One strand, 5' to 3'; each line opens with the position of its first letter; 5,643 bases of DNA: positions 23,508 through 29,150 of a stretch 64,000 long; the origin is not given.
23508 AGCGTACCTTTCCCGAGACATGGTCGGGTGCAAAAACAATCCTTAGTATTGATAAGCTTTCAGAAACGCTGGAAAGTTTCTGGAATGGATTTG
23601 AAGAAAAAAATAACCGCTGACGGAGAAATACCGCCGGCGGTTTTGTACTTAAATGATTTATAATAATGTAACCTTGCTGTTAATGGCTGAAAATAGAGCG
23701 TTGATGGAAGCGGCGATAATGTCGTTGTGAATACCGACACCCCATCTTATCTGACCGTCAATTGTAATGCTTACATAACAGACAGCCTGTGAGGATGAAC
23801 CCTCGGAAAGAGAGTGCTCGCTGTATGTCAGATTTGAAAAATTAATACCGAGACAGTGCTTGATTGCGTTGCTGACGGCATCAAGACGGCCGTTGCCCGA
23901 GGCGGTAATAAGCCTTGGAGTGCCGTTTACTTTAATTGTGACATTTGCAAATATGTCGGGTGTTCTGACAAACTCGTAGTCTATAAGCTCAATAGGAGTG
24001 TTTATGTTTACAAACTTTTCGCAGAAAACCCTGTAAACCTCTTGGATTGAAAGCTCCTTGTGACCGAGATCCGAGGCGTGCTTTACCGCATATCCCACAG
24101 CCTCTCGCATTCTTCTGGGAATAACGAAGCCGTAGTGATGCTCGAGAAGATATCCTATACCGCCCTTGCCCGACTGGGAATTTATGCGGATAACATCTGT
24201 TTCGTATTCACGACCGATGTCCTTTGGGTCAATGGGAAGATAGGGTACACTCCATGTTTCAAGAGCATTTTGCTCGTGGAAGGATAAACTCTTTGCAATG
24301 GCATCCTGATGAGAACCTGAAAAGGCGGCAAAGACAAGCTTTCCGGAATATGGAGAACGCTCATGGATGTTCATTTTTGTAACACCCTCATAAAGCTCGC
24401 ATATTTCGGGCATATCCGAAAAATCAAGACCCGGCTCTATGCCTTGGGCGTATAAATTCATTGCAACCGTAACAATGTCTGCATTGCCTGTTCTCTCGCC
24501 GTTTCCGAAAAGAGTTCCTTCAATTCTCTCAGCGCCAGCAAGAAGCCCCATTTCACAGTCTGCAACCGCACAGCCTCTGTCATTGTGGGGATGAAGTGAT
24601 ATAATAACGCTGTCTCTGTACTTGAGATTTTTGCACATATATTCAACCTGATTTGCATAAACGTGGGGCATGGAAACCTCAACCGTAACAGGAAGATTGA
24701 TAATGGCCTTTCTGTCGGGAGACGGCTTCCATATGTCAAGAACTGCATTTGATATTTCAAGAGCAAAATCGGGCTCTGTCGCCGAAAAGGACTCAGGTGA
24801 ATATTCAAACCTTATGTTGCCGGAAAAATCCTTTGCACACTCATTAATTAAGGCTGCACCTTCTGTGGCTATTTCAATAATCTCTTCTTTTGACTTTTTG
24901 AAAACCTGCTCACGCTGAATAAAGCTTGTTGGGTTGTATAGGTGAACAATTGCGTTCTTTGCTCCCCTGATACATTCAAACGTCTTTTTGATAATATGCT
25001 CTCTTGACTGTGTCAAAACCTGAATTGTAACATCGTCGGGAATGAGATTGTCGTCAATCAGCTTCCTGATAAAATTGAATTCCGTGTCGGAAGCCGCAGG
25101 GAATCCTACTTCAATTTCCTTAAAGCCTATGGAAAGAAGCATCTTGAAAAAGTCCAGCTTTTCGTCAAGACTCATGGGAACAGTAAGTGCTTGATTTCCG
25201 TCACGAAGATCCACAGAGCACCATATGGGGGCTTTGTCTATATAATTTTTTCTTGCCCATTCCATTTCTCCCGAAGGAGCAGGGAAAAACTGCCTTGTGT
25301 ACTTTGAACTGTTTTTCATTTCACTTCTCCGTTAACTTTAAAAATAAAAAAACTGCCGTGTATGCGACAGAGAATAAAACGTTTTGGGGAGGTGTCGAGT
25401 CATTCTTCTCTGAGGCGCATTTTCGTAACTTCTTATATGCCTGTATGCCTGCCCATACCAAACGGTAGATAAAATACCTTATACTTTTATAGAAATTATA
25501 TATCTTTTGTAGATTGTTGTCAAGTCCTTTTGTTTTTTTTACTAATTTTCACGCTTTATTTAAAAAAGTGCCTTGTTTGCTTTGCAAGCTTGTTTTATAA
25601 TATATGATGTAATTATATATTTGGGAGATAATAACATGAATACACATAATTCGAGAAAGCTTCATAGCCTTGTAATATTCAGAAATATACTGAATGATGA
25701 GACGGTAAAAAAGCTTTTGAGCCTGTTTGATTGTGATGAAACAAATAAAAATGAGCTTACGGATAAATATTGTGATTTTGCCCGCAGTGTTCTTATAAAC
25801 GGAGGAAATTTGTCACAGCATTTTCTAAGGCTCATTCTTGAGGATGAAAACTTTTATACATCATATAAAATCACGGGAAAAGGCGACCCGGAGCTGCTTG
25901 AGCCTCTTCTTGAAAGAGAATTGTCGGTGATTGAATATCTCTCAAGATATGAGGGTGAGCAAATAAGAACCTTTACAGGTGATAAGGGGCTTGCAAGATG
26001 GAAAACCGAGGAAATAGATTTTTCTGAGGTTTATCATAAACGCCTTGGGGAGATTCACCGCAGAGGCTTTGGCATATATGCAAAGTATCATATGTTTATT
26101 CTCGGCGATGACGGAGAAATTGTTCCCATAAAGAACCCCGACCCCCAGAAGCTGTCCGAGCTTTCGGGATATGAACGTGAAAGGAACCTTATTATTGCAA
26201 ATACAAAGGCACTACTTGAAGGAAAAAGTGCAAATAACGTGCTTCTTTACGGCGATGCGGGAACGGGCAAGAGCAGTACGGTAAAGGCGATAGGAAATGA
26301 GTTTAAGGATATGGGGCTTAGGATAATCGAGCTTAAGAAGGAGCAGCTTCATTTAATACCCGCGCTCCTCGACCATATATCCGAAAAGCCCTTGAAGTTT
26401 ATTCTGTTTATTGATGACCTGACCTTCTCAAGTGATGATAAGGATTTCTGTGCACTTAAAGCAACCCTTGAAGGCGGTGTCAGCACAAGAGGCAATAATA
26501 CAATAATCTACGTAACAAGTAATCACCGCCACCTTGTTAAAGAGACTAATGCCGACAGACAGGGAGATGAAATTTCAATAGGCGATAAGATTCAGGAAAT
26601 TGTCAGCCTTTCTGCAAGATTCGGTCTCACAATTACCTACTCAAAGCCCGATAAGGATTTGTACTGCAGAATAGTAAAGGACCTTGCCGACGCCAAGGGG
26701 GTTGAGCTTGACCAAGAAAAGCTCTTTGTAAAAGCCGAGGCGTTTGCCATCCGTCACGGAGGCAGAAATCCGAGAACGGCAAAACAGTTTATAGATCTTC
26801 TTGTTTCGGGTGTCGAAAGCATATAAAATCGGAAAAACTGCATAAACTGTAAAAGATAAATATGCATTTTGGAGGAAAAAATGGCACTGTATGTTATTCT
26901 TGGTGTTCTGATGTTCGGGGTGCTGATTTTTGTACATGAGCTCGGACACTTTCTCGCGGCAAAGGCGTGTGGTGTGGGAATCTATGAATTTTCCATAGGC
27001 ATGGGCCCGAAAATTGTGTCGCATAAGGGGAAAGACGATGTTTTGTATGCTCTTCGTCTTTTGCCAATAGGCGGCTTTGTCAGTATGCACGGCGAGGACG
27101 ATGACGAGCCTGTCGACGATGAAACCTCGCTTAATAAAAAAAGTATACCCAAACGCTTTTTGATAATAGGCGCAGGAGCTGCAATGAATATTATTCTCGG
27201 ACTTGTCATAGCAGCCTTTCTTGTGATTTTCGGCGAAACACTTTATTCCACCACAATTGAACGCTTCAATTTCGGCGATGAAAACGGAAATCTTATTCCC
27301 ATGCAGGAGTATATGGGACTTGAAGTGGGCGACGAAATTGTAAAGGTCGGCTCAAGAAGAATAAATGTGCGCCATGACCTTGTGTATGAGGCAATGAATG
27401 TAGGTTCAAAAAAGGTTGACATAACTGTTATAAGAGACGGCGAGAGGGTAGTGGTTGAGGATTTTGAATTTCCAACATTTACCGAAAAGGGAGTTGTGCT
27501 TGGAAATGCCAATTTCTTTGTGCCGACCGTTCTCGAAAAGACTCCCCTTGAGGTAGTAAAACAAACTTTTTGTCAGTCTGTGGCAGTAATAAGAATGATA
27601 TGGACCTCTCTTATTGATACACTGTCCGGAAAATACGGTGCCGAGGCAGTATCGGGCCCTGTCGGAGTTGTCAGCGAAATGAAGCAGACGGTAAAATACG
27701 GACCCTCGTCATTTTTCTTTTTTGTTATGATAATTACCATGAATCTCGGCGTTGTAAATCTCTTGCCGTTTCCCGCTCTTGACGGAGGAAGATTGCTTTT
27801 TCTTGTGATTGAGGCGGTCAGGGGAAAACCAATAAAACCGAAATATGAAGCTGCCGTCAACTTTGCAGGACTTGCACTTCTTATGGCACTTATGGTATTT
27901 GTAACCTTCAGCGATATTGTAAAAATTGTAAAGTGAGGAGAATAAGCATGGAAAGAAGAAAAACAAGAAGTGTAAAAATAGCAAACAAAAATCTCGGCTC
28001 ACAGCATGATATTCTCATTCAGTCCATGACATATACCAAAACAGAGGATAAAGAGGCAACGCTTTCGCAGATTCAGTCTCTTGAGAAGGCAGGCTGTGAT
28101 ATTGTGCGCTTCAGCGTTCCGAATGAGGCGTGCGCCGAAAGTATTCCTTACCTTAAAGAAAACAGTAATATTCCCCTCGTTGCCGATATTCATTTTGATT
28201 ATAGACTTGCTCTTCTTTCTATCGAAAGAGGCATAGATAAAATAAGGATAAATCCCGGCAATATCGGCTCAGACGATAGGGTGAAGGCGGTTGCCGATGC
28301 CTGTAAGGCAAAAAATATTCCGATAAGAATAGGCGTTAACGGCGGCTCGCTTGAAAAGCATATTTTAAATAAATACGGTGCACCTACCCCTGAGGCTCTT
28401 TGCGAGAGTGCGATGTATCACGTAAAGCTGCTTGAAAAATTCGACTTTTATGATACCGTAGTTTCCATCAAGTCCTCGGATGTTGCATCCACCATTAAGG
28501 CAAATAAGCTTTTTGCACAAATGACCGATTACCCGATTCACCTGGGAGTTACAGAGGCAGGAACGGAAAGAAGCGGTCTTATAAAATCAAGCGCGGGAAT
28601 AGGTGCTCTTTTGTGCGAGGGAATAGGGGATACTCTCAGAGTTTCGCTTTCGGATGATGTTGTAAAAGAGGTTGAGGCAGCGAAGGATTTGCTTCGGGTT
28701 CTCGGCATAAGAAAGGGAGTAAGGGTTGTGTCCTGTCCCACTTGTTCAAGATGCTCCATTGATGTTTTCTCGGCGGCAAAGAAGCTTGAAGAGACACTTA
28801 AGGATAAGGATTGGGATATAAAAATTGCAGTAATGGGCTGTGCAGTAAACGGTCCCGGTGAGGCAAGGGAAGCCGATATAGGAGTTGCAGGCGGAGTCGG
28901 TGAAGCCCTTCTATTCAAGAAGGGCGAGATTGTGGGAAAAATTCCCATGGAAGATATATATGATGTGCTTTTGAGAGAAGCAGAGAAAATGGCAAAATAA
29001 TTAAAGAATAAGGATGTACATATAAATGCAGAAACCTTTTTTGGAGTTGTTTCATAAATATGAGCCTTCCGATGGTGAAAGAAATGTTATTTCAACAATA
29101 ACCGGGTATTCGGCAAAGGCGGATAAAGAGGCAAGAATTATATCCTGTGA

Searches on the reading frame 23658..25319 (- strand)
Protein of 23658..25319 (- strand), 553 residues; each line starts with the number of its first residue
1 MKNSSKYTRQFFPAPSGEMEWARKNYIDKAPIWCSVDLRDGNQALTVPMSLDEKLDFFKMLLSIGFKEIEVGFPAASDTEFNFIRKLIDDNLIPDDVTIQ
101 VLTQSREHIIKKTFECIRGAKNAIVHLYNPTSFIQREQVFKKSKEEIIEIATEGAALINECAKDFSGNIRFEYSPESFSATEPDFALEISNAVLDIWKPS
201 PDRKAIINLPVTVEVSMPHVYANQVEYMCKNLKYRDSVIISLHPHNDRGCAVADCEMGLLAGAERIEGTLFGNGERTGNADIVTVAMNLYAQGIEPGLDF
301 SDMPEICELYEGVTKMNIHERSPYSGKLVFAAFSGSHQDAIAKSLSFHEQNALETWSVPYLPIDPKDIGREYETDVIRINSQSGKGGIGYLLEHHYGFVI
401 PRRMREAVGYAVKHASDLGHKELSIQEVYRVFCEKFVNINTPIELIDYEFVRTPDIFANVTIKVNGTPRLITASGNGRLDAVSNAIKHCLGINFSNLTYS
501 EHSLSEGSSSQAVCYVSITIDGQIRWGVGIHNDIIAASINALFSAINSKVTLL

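Call 12: search_protein_families(library=pfam, proteins=[window:23658-25319:-], max_evalue=0.001)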
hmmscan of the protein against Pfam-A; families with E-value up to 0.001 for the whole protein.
window:23658-25319:- (553 aa): 3 families
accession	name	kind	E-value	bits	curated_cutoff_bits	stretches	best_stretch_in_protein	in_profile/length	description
PF00682.25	HMGL-like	-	1.4e-74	251.2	29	1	31-308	2-258/260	HMGL-like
PF22615.1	IPMS_D2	-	1.3e-31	109.1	27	1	328-393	2-66/66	Alpha-isopropylmalate synthase, post-catalytic domain-like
PF08502.15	LeuA_dimer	-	2.2e-22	79.8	24.9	1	456-548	37-129/131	LeuA allosteric (dimerisation) domain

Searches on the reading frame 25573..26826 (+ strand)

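Call 12: search_protein_families(library=pfam, proteins=[window:25573-26826:+], max_evalue=0.001)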
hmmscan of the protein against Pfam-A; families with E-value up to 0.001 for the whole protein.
window:25573-26826:+ (417 aa): 3 families
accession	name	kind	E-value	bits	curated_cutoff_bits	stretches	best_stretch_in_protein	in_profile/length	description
PF05673.19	DUF815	-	1.4e-79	267.2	23.8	1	179-411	12-246/249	Protein of unknown function (DUF815)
PF00004.35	AAA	-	2.5e-06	28.4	21.2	1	223-320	1-113/131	ATPase family associated with various cellular activities (AAA)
PF13191.12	AAA_16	-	3.1e-06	28.2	32.6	1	212-266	17-70/167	AAA ATPase domain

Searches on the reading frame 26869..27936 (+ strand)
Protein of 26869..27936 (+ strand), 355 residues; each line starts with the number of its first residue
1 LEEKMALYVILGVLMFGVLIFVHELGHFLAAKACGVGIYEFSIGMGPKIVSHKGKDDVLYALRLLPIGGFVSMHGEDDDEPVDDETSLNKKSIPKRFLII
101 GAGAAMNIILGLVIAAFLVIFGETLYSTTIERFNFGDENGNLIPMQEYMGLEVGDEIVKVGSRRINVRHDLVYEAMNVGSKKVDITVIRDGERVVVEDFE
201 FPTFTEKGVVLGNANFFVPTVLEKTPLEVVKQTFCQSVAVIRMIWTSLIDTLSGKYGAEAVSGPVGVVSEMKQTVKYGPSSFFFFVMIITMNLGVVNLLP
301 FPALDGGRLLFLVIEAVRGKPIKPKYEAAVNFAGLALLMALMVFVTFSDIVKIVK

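Call 12: search_protein_families(library=pfam, proteins=[window:26869-27936:+], max_evalue=0.001)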
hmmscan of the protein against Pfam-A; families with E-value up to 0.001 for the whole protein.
window:26869-27936:+ (355 aa): 1 family
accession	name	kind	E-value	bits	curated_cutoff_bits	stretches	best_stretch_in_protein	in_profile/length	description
PF02163.28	Peptidase_M50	-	2.1e-61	207.5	27.2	1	13-341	3-221/221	Peptidase family M50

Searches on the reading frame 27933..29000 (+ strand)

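Call 12: search_protein_families(library=pfam, proteins=[window:27933-29000:+], max_evalue=0.001)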
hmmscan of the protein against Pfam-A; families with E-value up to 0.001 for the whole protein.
window:27933-29000:+ (355 aa): 1 family
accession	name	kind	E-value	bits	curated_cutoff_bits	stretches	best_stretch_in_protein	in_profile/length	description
PF04551.19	GcpE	-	1.7e-143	478.2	32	1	11-351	1-342/343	GcpE protein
